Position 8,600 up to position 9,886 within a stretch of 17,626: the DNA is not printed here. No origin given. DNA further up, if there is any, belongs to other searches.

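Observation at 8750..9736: DtxR-family regulator carrying an N-terminal membrane anchor and an appended FeoA domain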

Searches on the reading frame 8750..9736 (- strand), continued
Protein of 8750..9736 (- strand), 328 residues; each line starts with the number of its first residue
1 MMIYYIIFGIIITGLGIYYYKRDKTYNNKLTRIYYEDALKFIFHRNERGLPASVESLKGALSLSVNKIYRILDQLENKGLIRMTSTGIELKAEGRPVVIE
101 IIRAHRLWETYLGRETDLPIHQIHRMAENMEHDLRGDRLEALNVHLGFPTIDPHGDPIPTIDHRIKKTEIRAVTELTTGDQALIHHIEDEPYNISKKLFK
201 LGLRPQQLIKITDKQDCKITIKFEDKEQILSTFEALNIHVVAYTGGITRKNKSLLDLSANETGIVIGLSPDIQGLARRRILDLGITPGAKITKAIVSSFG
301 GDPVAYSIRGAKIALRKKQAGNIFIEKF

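Call 17: search_solved_structures(query=window:8750-9736:-, max_evalue=0.001, show_alignments=3)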
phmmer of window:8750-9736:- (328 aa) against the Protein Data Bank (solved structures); distinct sequences matched with E-value up to 0.001: 29.
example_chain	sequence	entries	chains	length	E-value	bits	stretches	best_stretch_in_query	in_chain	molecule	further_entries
8pvt_A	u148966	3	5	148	2.7e-20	76.2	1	36-165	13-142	Iron dependent repressor, putative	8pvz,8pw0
5zr4_A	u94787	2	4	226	1.4e-15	60.8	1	37-211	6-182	Metal-dependent transcriptional regulator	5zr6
1fx7_A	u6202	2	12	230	4.4e-10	42.7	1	39-163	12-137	IRON-DEPENDENT REPRESSOR IDER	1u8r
5cvi_A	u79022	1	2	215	5.6e-10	42.3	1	36-176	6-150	SloR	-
6o5c_A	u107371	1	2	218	9e-10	41.7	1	36-236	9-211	Putative metal-dependent transcriptional regulator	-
1b1b_A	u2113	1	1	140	4.4e-09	39.4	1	39-161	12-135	PROTEIN (IRON DEPENDENT REGULATOR)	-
2isy_A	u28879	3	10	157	5.3e-09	39.1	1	39-161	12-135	Iron-dependent repressor ideR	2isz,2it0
7b24_A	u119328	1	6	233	2.5e-08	36.9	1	39-209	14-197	DtxR family iron (Metal) dependent repressor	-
7b1v_A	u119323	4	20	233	4.4e-08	36.1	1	39-209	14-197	DtxR family iron (Metal) dependent repressor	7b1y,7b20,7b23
7b25_A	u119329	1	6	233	7.5e-08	35.4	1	40-209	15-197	DtxR family iron (Metal) dependent repressor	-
3hrs_A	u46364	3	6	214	5.2e-07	32.6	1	37-209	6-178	Metalloregulator ScaR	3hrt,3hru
2k4y_A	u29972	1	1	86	1.2e-05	28.1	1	263-326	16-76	FeoA-like protein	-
2qqb_A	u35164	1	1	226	1.4e-05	27.9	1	39-163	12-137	Diphtheria toxin repressor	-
2qq9_A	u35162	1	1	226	1.6e-05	27.7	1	39-163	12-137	Diphtheria toxin repressor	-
1ddn_A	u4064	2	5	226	1.7e-05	27.7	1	39-163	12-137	DIPHTHERIA TOX REPRESSOR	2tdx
2k5l_A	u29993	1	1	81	2e-05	27.4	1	256-326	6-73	FeoA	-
3e19_A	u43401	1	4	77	0.00069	22.3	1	256-327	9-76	FeoA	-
2h3j_A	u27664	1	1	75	0.00086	22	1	264-320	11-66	Hypothetical protein PA4359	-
2gcx_A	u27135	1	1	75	0.00094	21.9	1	265-326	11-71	Ferrous iron transport protein A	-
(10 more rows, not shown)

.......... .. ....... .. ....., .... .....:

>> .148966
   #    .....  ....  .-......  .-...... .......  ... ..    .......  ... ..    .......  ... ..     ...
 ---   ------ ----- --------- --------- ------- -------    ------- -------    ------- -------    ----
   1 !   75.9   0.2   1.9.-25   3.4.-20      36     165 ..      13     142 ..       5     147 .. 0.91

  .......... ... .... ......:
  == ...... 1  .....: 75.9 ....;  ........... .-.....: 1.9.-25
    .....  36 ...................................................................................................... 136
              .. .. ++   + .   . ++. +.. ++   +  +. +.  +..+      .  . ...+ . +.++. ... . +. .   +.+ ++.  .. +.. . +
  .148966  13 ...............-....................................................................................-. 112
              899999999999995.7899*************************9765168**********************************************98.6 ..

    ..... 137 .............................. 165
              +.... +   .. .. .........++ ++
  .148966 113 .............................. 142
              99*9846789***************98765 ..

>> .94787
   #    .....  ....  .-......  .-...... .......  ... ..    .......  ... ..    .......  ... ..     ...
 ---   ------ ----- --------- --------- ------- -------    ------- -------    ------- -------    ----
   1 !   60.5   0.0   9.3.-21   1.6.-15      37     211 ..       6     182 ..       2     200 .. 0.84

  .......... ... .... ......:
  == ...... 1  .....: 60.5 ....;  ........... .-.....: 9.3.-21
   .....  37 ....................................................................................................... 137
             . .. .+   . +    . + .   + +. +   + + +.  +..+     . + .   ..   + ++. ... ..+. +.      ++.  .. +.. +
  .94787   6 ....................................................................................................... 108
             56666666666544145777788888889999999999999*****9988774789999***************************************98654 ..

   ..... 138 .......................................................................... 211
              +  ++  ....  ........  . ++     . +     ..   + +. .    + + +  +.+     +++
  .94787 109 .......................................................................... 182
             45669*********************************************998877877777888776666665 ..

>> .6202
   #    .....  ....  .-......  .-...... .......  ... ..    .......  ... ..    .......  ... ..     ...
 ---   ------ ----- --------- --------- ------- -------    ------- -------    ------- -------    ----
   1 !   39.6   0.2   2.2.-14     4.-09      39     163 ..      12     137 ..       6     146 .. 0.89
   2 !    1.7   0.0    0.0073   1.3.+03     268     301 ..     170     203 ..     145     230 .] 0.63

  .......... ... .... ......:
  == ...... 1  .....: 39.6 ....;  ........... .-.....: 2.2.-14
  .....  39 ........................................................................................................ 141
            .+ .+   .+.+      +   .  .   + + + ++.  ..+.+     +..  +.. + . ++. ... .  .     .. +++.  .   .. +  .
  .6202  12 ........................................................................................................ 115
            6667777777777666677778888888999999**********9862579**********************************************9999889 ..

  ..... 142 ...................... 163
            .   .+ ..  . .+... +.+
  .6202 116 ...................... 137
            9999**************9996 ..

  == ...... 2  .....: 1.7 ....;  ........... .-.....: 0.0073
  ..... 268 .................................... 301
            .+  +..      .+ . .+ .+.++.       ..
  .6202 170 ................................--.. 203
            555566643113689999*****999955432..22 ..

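Call 18: find_encoding_contigs(protein=P0002, flank=7000, max_places=2)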
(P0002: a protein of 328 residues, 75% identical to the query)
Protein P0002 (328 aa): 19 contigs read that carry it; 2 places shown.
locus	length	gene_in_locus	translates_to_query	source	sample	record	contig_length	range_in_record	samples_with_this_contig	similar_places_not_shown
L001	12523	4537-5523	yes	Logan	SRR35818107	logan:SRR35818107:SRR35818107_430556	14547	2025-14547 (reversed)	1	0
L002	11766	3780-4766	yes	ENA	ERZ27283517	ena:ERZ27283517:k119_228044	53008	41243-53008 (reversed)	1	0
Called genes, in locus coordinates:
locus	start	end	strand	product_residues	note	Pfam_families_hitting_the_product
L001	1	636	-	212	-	?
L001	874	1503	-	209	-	PF13489:Methyltransf_23, PF01209:Ubie_methyltran (weak), PF05175:MTS (weak), PF13847:Methyltransf_31, PF08241:Methyltransf_11, PF08242:Methyltransf_12, PF13649:Methyltransf_25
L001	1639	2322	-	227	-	-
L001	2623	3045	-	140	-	-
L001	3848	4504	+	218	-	PF01325:Fe_dep_repress, PF02742:Fe_dep_repr_C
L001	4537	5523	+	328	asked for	PF02742:Fe_dep_repr_C, PF04023:FeoA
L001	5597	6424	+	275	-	PF00009:GTP_EFTU (faint), PF01926:MMR_HSR1, PF02421:FeoB_N, PF17910:FeoB_Cyto (weak)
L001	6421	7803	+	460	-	PF07670:Gate, PF07664:FeoB_C, PF07670:Gate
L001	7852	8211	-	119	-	-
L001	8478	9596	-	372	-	PF13385:Laminin_G_3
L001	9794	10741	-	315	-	PF26061:DUF8021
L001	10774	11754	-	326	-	PF26061:DUF8021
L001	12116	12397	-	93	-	PF01037:AsnC_trans_reg, PF22482:AsnC_trans_reg_3 (weak)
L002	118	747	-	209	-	PF13489:Methyltransf_23 (weak), PF01209:Ubie_methyltran (weak), PF05175:MTS (weak), PF13847:Methyltransf_31, PF08241:Methyltransf_11, PF08242:Methyltransf_12, PF13649:Methyltransf_25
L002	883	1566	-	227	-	-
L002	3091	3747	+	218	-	PF01325:Fe_dep_repress, PF02742:Fe_dep_repr_C, PF04023:FeoA (weak)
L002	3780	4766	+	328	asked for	PF02742:Fe_dep_repr_C, PF04023:FeoA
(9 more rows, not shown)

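Call 19: find_encoding_contigs(protein=P0014, flank=7000, max_places=1)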
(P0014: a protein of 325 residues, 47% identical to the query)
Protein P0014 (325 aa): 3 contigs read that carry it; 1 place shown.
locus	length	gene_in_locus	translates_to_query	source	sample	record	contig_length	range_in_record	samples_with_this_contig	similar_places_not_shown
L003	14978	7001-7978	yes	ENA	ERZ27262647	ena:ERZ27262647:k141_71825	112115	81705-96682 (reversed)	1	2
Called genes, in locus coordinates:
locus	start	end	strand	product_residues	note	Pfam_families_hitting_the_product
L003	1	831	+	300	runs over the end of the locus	PF00146:NADHdh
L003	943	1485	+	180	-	PF01058:Oxidored_q6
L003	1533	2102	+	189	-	PF00329:Complex1_30kDa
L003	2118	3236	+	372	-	PF00346:Complex1_49kDa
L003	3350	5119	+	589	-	PF12838:Fer4_7, PF13187:Fer4_9 (weak), PF14697:Fer4_21 (weak), PF14691:Fer4_20, PF07992:Pyr_redox_2, PF13450:NAD_binding_8, PF13738:Pyr_redox_3, PF00070:Pyr_redox, +11 more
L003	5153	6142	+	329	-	PF01180:DHO_dh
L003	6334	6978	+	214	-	PF01325:Fe_dep_repress, PF02742:Fe_dep_repr_C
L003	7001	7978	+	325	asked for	PF02742:Fe_dep_repr_C, PF04023:FeoA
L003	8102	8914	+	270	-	PF01926:MMR_HSR1, PF02421:FeoB_N, PF17910:FeoB_Cyto (weak)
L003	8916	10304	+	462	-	PF07670:Gate, PF07664:FeoB_C, PF07670:Gate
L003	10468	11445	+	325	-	PF00579:tRNA-synt_1b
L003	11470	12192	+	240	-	PF02616:SMC_ScpA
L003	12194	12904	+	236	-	PF04079:SMC_ScpB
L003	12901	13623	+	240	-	PF01479:S4, PF00849:PseudoU_synth_2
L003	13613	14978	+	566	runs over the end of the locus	PF27054:Beta_methylindole_red_C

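Call 20: find_encoding_contigs(protein=P0072, flank=7000, max_places=1)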
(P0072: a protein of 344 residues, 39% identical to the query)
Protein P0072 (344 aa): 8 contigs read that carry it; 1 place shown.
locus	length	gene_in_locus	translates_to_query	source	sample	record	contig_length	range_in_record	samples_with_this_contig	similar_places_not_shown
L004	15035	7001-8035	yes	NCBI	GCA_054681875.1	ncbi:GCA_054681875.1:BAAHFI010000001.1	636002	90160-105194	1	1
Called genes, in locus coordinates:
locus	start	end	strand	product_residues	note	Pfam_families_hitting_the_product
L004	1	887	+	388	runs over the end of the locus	PF02518:HATPase_c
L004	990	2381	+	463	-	PF00206:Lyase_1, PF10415:FumaraseC_C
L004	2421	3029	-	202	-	-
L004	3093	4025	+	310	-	PF13483:Lactamase_B_3, PF12706:Lactamase_B_2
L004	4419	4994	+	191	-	PF12867:DinB_2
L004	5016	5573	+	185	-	PF02627:CMD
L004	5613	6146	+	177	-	PF02572:CobA_CobO_BtuR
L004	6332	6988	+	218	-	PF01325:Fe_dep_repress, PF13412:HTH_24 (weak), PF01047:MarR (weak), PF02742:Fe_dep_repr_C, PF04023:FeoA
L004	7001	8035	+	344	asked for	PF02742:Fe_dep_repr_C, PF04023:FeoA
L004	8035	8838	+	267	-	PF01926:MMR_HSR1, PF02421:FeoB_N, PF17910:FeoB_Cyto (weak)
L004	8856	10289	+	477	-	PF07670:Gate, PF07664:FeoB_C, PF07670:Gate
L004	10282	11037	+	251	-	PF13557:Phenol_MetA_deg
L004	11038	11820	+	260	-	PF03372:Exo_endo_phos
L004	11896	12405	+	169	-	PF03073:TspO_MBR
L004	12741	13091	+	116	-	PF00462:Glutaredoxin (weak), PF03960:ArsC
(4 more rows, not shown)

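Call 21: find_encoding_contigs(protein=P0053, flank=6000, max_places=1)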
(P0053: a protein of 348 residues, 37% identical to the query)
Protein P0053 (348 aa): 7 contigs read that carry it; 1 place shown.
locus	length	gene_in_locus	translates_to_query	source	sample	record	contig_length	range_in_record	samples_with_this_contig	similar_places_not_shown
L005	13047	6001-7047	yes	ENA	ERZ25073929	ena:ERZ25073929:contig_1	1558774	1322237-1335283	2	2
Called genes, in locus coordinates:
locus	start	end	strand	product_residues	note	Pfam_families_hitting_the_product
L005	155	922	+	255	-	PF04909:Amidohydro_2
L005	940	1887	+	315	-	PF04909:Amidohydro_2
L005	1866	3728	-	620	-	-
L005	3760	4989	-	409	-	PF01042:Ribonuc_L-PSP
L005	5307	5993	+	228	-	PF01325:Fe_dep_repress, PF02742:Fe_dep_repr_C, PF04023:FeoA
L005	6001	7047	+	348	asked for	PF02742:Fe_dep_repr_C, PF04023:FeoA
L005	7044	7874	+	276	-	PF01926:MMR_HSR1, PF02421:FeoB_N, PF09439:SRPRB (faint), PF17910:FeoB_Cyto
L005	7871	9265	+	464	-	PF07670:Gate, PF07664:FeoB_C, PF07670:Gate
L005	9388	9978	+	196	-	-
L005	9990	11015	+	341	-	PF01208:URO-D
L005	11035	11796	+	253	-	PF02607:B12-binding_2, PF02310:B12-binding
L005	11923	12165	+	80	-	-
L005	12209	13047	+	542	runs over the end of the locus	PF00111:Fer2, PF17651:Raco_middle, PF14574:RACo_C_ter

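Call 22: find_encoding_contigs(protein=P0117, flank=6000, max_places=1)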
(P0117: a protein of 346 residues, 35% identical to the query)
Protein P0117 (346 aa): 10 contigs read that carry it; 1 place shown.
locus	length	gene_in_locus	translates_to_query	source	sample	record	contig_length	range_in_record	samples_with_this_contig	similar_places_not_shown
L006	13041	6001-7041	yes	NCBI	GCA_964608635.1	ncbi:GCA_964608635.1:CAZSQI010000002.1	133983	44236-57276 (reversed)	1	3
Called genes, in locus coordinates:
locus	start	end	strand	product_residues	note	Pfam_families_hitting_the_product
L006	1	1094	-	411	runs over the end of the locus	PF00579:tRNA-synt_1b, PF22421:SYY_C-terminal (weak), PF01479:S4 (weak)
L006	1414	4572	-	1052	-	PF00133:tRNA-synt_1, PF09334:tRNA-synt_1g (weak), PF08264:Anticodon_1, PF19302:DUF5915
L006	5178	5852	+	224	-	PF01325:Fe_dep_repress, PF02742:Fe_dep_repr_C, PF04023:FeoA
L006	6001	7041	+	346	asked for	PF02742:Fe_dep_repr_C, PF04023:FeoA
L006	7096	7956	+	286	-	PF01926:MMR_HSR1, PF02421:FeoB_N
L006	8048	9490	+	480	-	PF07670:Gate, PF07664:FeoB_C, PF07670:Gate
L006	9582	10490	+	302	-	PF00005:ABC_tran, PF13304:AAA_21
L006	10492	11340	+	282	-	PF12679:ABC2_membrane_2, PF10920:DUF2705, PF12730:ABC2_membrane_4 (weak)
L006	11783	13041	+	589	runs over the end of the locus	PF00664:ABC_membrane, PF00005:ABC_tran, PF02463:SMC_N (faint)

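Call 23: find_encoding_contigs(protein=P0025, flank=6000, max_places=1)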
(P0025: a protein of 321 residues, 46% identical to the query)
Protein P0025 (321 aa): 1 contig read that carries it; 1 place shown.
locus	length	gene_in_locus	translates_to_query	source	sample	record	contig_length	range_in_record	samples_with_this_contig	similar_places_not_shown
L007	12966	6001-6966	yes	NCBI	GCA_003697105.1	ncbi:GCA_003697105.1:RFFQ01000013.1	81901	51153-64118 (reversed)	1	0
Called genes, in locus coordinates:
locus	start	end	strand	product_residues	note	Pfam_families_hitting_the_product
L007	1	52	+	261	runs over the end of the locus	PF00561:Abhydrolase_1, PF12146:Hydrolase_4 (weak), PF12697:Abhydrolase_6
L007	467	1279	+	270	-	PF02146:SIR2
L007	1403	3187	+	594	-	PF00664:ABC_membrane, PF00005:ABC_tran, PF02463:SMC_N (faint)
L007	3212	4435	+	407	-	PF00498:FHA, PF16697:Yop-YscD_cpl, PF13365:Trypsin_2 (weak)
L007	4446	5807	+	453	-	PF02589:LUD_dom, PF13187:Fer4_9 (faint), PF13237:Fer4_10 (faint), PF12800:Fer4_4 (faint), PF13183:Fer4_8, PF13534:Fer4_17 (weak), PF11870:LutB_C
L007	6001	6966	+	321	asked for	PF02742:Fe_dep_repr_C, PF04023:FeoA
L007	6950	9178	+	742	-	PF00009:GTP_EFTU (faint), PF01926:MMR_HSR1, PF02421:FeoB_N, PF17910:FeoB_Cyto (weak), PF07670:Gate, PF07664:FeoB_C, PF07670:Gate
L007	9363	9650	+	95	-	-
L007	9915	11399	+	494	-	PF12837:Fer4_6 (faint), PF13237:Fer4_10 (weak), PF12838:Fer4_7, PF13187:Fer4_9 (weak), PF00037:Fer4 (weak), PF12797:Fer4_2 (weak), PF01855:POR_N, PF17147:PFOR_II, +1 more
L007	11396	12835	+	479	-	PF02775:TPP_enzyme_C, PF01558:POR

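Call 24: find_encoding_contigs(protein=P0040, flank=6000, max_places=1)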
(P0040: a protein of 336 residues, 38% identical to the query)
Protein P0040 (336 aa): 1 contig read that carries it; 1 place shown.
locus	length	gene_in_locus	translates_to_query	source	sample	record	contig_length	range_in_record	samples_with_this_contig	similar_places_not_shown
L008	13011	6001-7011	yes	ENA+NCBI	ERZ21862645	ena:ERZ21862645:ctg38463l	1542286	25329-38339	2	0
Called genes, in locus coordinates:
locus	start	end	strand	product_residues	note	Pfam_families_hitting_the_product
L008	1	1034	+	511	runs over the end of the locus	PF00535:Glycos_transf_2, PF13181:TPR_8 (faint), PF13428:TPR_14 (faint), PF07719:TPR_2 (faint)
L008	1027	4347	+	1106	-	PF00515:TPR_1, PF07719:TPR_2 (weak), PF13176:TPR_7 (weak), PF13181:TPR_8, PF00515:TPR_1, PF13414:TPR_11, PF00515:TPR_1, PF13414:TPR_11, +19 more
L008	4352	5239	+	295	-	PF00892:EamA, PF05653:Mg_trans_NIPA (weak), PF16913:PUNUT (faint), PF00892:EamA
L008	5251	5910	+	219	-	-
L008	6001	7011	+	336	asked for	PF02742:Fe_dep_repr_C, PF04023:FeoA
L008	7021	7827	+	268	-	PF00009:GTP_EFTU (faint), PF01926:MMR_HSR1, PF02421:FeoB_N, PF17910:FeoB_Cyto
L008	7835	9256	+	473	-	PF07670:Gate, PF07664:FeoB_C, PF07670:Gate (weak)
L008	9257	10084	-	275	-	-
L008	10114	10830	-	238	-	PF01925:TauE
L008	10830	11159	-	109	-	-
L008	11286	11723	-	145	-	-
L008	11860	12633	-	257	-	PF01048:PNP_UDP_1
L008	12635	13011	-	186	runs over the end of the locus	PF01569:PAP2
